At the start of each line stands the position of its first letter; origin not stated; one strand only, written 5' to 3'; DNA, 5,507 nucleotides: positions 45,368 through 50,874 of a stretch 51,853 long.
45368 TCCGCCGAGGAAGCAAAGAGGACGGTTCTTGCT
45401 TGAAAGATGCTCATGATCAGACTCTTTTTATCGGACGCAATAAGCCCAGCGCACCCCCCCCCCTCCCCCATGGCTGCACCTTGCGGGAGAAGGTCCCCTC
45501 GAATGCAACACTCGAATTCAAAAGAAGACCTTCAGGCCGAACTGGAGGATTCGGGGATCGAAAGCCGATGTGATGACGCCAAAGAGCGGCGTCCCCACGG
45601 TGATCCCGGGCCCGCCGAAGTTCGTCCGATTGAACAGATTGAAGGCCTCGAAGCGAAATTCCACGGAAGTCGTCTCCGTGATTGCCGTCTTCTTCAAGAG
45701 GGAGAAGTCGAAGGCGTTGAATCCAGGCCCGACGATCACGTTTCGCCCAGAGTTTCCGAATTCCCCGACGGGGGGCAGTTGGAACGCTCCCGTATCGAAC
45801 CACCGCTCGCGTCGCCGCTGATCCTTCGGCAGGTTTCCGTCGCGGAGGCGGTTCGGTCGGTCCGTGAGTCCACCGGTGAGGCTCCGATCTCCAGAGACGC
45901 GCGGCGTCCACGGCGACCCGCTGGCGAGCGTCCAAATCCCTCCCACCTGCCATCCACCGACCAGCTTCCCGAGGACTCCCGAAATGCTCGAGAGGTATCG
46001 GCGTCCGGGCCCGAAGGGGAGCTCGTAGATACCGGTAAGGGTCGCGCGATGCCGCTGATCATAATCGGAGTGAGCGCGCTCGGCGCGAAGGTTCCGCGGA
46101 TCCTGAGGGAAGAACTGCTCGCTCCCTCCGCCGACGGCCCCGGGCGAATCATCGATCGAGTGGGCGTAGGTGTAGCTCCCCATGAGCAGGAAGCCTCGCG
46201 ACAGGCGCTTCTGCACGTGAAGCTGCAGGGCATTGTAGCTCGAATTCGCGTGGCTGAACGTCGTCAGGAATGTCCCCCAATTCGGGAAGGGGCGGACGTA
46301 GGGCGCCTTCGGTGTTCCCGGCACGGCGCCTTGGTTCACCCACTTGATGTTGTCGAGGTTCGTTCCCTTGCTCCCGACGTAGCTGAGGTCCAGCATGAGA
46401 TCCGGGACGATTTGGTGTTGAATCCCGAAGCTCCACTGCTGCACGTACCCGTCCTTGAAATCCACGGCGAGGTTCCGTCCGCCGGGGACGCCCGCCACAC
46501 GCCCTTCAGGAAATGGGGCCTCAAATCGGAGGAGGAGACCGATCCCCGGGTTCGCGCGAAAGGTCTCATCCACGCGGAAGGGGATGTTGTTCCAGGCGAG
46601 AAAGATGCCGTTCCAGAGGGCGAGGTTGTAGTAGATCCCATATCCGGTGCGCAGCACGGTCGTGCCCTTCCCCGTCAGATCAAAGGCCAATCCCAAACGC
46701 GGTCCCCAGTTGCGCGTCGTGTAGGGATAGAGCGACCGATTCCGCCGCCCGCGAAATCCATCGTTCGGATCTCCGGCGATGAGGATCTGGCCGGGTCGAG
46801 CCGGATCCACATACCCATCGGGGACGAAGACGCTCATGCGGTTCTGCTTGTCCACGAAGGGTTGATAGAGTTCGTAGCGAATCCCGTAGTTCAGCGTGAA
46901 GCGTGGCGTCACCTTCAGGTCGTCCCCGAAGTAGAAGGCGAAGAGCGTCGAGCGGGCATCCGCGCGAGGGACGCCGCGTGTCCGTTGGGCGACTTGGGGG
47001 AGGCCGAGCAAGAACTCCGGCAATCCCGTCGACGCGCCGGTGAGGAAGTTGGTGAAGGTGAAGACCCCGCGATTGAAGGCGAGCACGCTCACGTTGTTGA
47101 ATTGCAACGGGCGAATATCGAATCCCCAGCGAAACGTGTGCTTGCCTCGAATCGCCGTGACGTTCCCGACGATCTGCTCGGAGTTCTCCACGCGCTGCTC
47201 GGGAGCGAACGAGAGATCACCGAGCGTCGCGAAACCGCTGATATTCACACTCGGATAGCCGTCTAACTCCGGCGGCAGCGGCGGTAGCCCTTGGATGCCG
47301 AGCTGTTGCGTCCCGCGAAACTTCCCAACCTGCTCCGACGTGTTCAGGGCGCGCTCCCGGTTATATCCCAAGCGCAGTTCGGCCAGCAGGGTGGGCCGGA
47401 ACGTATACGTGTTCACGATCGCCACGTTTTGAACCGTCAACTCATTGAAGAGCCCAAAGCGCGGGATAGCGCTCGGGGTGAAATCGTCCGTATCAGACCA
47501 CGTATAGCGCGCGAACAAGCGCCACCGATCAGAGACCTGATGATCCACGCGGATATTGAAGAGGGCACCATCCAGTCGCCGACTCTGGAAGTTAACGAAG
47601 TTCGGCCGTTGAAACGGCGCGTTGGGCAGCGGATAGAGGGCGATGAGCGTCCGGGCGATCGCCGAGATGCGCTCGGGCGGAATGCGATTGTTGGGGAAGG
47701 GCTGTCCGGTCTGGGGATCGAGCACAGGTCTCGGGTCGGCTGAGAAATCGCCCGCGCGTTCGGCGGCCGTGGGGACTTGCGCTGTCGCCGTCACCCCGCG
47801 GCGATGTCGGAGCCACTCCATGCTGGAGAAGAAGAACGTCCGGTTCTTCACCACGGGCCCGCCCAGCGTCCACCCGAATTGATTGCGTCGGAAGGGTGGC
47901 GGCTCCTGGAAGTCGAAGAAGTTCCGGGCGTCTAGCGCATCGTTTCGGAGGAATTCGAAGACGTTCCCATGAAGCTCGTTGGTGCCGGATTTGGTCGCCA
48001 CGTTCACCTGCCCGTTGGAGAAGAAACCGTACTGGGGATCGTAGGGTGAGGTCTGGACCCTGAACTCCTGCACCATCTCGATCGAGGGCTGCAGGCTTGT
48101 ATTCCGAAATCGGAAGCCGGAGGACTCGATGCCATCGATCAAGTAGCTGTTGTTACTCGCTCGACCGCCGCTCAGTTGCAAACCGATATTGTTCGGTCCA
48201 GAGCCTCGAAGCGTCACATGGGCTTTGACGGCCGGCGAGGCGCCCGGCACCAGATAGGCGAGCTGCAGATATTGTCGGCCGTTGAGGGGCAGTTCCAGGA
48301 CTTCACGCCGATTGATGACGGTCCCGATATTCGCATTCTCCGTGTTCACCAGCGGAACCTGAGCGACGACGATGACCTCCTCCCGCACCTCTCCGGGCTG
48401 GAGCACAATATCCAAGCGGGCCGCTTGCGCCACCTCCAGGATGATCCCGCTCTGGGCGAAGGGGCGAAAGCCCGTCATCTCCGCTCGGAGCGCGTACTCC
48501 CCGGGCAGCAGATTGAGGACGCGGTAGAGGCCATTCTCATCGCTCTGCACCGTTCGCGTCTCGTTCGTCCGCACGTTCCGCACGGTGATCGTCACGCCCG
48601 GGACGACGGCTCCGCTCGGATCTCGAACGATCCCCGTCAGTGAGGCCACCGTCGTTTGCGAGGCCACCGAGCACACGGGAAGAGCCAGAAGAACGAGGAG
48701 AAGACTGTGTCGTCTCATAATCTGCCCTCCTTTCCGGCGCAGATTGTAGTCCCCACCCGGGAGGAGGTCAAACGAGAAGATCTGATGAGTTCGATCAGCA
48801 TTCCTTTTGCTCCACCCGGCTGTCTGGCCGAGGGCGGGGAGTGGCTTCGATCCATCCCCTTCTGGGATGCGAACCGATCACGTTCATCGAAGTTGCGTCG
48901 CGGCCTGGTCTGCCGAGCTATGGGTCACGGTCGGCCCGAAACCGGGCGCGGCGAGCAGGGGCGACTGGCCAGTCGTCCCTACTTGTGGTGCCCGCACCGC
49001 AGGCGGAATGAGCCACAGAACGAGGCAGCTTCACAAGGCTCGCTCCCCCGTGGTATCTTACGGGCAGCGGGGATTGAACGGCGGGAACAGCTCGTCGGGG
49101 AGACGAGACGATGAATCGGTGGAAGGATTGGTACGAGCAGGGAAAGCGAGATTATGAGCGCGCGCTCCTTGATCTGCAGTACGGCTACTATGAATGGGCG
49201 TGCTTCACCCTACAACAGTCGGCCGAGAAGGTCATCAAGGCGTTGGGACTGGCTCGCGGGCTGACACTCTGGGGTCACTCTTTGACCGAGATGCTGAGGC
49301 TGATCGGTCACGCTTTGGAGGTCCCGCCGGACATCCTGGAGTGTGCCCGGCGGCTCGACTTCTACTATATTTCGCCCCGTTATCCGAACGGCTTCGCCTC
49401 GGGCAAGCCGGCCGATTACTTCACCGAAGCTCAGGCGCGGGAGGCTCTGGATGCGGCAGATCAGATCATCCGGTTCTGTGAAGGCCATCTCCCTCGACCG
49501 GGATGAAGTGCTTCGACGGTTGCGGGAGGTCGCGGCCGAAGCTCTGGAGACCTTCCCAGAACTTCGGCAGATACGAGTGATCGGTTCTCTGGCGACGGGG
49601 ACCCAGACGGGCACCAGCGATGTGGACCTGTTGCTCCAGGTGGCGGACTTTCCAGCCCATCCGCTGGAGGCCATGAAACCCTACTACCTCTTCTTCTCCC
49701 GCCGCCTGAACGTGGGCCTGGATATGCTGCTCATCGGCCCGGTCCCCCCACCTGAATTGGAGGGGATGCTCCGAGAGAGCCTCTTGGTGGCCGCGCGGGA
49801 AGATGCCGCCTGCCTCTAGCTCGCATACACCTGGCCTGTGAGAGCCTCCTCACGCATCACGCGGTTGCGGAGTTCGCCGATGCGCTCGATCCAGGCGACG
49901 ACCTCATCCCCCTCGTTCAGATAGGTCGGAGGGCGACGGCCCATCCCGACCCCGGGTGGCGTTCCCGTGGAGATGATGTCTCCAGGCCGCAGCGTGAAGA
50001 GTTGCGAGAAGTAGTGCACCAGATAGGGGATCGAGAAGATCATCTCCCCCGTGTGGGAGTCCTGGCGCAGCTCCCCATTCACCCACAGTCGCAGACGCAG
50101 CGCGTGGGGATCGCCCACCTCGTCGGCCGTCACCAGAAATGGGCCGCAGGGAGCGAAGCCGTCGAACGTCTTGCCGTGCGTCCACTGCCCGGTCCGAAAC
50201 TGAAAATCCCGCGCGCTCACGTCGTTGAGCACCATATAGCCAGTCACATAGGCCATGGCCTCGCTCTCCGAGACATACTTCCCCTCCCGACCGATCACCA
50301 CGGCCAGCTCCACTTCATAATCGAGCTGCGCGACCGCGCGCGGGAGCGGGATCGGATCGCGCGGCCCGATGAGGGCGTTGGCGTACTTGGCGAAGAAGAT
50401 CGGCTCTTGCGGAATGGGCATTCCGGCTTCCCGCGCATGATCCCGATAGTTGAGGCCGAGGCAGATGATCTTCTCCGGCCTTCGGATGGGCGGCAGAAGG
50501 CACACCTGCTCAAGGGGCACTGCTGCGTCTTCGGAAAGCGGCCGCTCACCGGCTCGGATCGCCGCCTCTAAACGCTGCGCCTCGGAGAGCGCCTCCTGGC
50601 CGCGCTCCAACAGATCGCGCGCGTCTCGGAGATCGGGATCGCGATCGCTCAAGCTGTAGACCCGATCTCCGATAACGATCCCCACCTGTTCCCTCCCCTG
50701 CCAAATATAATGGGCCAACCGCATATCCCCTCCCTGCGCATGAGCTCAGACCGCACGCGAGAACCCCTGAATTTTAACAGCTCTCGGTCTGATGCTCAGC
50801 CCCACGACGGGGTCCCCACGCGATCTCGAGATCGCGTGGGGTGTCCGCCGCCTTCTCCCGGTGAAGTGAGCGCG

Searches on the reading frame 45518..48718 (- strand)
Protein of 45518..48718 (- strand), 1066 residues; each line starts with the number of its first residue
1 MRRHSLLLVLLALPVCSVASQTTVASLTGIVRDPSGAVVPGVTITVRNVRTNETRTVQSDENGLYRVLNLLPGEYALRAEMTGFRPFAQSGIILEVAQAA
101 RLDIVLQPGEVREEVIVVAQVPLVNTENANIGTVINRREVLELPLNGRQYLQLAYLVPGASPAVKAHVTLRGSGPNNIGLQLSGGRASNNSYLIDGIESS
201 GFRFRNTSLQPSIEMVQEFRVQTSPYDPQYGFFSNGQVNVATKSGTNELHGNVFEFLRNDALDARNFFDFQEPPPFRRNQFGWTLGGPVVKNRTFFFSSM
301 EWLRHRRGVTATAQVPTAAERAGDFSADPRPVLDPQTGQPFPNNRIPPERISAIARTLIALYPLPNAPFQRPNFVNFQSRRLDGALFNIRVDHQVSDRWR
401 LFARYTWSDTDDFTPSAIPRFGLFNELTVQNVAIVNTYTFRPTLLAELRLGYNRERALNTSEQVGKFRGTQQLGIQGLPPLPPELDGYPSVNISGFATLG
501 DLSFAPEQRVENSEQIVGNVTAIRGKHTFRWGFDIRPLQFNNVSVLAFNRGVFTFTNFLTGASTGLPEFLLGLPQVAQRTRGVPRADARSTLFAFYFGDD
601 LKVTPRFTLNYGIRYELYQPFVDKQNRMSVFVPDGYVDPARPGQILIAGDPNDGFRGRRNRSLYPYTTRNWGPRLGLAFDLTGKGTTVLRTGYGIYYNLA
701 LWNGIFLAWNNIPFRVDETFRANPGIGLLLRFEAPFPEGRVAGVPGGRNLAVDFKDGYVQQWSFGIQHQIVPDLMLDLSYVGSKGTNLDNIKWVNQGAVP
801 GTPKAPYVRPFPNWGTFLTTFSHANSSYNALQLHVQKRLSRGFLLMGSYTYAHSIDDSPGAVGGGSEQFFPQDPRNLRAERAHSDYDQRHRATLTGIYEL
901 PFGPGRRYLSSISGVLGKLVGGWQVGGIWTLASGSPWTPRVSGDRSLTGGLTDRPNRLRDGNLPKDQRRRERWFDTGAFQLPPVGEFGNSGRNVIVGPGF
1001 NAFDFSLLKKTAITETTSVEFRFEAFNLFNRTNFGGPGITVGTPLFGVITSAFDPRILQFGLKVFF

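Call 51: search_protein_families(library=pfam, proteins=[window:45518-48718:-])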
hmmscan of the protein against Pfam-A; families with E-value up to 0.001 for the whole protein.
window:45518-48718:- (1066 aa): 4 families
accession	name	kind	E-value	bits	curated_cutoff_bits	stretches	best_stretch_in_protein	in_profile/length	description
PF25183.1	OMP_b-brl_4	-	3.1e-249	830.2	30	1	241-1059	1-838/838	Outer membrane beta barrel domain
PF13620.12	CarboxypepD_reg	-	3.1e-21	76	32.3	1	26-107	1-82/82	Carboxypeptidase regulatory-like domain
PF13715.12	CarbopepD_reg_2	-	5.5e-05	23.5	32.2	1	28-117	2-87/88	CarboxypepD_reg-like domain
PF17210.9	SdrD_B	-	0.00028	21.5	29.7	1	33-80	18-65/112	SdrD B-like domain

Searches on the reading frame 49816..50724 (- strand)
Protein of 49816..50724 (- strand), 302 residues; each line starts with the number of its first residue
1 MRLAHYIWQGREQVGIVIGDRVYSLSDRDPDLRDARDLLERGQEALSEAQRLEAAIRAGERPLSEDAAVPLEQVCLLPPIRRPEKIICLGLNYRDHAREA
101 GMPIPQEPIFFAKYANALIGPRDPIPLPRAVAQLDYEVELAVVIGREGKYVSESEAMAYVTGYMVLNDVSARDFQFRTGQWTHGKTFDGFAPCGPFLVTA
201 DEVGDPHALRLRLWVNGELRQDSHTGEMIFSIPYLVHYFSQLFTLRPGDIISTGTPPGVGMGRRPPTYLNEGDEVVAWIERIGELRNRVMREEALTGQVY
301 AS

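Call 52: search_protein_families(library=pfam, proteins=[window:49816-50724:-])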
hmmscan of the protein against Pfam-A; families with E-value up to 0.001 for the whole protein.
window:49816-50724:- (302 aa): 1 family
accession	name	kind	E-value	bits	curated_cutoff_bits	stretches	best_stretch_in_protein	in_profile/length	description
PF01557.24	FAA_hydrolase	-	2.9e-80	269.4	23.9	1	85-289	1-213/214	Fumarylacetoacetate (FAA) hydrolase C-terminal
